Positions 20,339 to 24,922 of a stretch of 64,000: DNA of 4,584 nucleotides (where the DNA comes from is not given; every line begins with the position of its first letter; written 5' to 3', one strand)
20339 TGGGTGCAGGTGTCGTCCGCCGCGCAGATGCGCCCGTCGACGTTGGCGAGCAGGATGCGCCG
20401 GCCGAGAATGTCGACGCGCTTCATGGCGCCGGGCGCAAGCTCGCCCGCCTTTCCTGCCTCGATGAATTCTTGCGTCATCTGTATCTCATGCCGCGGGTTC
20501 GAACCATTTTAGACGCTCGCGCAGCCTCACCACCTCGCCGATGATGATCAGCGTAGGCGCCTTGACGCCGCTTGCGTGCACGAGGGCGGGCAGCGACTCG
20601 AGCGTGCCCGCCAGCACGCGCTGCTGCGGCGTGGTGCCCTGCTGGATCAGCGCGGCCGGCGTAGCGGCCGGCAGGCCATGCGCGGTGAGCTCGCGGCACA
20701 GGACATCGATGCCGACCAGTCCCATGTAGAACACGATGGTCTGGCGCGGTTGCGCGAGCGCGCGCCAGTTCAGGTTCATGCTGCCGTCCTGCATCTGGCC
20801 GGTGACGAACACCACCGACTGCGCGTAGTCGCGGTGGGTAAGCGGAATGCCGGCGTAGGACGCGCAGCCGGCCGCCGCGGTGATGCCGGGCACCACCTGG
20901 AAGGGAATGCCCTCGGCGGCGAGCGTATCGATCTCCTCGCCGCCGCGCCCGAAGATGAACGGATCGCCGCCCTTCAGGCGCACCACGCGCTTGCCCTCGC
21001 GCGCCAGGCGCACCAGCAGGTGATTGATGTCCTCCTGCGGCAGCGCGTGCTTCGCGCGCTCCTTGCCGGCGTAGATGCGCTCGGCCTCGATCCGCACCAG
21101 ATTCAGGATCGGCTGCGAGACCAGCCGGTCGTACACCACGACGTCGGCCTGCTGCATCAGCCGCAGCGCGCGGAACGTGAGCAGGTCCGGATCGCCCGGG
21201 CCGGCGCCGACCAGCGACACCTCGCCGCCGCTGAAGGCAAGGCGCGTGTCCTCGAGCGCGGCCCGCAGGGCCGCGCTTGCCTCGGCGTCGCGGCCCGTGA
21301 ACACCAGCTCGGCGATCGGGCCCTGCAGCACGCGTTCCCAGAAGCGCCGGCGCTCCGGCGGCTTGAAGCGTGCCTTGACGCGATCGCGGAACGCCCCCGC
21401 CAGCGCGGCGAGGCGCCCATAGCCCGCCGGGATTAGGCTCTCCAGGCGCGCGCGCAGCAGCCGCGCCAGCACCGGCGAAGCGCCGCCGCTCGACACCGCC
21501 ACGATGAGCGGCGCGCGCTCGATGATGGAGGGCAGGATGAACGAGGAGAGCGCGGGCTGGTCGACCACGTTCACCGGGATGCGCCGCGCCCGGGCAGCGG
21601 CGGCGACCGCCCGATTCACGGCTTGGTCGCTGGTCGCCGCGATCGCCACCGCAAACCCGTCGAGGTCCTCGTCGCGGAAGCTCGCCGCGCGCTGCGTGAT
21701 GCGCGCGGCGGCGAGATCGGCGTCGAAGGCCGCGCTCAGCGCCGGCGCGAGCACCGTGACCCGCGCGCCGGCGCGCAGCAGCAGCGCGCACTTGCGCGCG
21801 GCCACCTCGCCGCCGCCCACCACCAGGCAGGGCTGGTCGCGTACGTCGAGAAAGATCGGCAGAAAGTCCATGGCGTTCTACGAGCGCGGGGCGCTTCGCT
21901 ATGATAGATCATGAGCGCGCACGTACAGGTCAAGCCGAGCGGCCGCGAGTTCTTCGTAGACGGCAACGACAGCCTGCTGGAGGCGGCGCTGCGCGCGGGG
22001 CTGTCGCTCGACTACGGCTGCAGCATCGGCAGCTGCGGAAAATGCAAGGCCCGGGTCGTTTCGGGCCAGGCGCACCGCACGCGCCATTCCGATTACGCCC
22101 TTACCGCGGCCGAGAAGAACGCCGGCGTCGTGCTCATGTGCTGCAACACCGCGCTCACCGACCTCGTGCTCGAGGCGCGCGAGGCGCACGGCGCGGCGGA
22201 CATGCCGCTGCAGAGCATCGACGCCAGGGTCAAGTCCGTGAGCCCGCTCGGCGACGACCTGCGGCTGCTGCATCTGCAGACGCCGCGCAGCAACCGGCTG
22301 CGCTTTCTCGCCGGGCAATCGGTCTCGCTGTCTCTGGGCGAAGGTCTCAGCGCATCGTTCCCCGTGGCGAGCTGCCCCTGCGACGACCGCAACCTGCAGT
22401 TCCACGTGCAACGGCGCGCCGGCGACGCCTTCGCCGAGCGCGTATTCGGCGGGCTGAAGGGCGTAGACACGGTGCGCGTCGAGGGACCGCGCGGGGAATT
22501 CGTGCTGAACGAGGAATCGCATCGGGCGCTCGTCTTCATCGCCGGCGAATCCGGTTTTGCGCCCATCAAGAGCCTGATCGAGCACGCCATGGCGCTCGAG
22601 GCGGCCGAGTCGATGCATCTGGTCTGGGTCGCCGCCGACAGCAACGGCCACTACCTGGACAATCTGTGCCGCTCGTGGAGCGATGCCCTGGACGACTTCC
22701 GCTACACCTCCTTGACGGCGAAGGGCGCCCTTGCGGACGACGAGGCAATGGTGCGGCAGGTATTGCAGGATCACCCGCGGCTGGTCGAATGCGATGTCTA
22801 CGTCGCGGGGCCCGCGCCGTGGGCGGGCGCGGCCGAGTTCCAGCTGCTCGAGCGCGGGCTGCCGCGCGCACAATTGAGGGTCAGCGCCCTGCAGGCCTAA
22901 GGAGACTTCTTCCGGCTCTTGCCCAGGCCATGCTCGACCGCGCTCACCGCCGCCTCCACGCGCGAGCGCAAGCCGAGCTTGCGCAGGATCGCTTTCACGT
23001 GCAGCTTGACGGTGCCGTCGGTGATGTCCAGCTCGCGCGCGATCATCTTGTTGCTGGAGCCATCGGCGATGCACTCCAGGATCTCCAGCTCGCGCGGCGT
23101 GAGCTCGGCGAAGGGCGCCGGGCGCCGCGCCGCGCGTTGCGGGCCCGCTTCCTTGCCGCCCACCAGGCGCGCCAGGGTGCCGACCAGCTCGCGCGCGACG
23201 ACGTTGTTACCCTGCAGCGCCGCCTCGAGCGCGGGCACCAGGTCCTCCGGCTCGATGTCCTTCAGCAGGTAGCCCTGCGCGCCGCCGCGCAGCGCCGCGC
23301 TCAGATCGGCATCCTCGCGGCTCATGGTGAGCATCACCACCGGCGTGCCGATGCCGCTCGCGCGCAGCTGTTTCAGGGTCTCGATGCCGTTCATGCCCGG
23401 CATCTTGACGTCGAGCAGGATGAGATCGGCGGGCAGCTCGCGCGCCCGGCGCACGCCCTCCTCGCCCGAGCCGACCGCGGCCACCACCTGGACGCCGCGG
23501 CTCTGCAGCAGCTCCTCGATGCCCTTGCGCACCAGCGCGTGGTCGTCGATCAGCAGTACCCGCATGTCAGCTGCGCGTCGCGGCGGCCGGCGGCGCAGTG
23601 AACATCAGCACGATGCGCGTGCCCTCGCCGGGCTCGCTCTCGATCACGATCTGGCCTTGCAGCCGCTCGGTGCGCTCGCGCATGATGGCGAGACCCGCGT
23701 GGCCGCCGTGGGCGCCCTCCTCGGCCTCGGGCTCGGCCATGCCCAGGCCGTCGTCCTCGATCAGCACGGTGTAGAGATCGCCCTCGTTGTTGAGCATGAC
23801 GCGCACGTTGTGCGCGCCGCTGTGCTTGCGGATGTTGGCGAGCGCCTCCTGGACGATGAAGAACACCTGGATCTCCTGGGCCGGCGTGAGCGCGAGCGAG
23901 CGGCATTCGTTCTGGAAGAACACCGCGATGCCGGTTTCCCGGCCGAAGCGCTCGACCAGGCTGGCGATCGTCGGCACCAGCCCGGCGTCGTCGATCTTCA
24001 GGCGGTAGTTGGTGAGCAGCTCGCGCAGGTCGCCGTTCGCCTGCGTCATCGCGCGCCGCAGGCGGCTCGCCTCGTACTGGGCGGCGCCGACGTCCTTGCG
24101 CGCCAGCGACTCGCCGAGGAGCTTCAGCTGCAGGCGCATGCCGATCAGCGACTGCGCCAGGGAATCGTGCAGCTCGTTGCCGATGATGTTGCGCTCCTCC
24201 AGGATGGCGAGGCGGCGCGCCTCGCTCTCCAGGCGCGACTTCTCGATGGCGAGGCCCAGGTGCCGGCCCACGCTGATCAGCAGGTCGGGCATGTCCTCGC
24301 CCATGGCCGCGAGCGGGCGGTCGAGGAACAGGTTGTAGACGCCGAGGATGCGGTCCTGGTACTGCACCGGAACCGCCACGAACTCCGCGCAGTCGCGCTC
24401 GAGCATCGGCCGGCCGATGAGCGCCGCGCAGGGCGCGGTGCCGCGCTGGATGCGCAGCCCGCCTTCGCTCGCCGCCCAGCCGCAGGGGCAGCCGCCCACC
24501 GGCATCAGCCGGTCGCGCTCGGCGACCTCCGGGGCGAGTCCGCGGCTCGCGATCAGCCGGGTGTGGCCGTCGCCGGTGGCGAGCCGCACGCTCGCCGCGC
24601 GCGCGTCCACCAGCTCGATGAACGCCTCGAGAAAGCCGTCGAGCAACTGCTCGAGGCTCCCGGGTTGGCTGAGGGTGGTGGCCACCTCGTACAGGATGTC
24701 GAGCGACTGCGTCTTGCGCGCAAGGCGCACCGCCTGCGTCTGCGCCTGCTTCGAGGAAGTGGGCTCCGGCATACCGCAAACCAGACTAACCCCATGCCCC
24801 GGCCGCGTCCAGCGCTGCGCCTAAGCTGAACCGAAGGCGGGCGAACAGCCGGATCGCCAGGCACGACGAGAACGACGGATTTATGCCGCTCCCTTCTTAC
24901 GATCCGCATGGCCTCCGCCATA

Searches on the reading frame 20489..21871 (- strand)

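Call 78: search_protein_families(library=pfam, proteins=[window:20489-21871:-], max_evalue=0.00001)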
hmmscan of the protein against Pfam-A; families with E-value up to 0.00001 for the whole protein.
window:20489-21871:- (461 aa): 4 families
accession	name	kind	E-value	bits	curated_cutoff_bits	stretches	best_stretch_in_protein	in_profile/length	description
PF00590.25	TP_methylase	-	9.6e-56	189.5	27.8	1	218-427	2-211/212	Tetrapyrrole (Corrin/Porphyrin) Methylases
PF13241.12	NAD_binding_7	-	9.8e-33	113.3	22.1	1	6-115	1-104/104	Putative NAD(P)-binding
PF10414.14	CysG_dimeriser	-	2e-22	79.1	23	1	150-206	1-58/58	Sirohaem synthase dimerisation region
PF14824.11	Sirohm_synth_M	-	2.2e-08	33.9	25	1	121-145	3-27/28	Sirohaem biosynthesis protein central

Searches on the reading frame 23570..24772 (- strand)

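Call 78: search_protein_families(library=pfam, proteins=[window:23570-24772:-], max_evalue=0.00001)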
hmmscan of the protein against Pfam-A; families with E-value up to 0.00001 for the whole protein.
window:23570-24772:- (401 aa): 5 families
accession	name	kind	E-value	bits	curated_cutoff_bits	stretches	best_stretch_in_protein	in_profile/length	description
PF02518.31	HATPase_c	-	8.5e-14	52.4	26.4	1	300-391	3-107/111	Histidine kinase-, DNA gyrase B-, and HSP90-like ATPase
PF07730.19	HisKA_3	-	1e-12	48.8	24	1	193-257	1-64/68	Histidine kinase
PF13185.12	GAF_2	-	1.9e-12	48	28.6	1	39-177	3-136/136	GAF domain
PF13492.12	GAF_3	-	2.8e-08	34.7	27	1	39-177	1-128/129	GAF domain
PF01590.32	GAF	-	6.9e-07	30.3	22.4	0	40-176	2-133/133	GAF domain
